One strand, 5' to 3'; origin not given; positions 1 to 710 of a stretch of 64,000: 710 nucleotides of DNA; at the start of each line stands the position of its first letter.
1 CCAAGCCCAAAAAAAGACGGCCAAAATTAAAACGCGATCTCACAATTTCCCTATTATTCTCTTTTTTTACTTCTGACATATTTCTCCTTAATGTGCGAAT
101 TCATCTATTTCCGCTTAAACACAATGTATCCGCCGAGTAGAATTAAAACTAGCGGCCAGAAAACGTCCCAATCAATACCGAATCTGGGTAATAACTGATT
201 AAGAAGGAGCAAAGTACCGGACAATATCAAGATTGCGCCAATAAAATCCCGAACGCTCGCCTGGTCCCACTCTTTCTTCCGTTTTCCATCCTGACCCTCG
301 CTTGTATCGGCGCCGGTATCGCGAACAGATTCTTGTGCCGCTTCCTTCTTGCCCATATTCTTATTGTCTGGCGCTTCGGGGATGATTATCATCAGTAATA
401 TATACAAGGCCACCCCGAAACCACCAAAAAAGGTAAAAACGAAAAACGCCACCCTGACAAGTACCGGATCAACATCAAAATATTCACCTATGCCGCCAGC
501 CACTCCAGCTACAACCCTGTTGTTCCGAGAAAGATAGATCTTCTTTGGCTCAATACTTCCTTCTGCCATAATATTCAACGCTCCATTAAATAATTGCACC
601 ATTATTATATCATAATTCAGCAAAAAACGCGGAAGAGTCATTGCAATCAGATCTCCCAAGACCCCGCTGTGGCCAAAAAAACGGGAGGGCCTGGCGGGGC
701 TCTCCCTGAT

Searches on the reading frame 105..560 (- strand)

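Call 21: search_protein_families(library=pfam, proteins=[window:105-560:-], max_evalue=0.001)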
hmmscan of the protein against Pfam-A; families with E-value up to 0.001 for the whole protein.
window:105-560:- (151 aa): 3 families
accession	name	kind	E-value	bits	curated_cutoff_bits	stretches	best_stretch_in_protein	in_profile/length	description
PF04024.17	PspC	-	1.5e-23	82.7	25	1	6-63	1-58/58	PspC domain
PF18917.5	LiaI-LiaF-like_TM1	-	5.3e-06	26.9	27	1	106-146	2-41/42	LiaI-LiaF-like transmembrane region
PF22570.1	LiaF-TM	-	9.7e-06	26.8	27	1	106-150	1-45/98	LiaF transmembrane domain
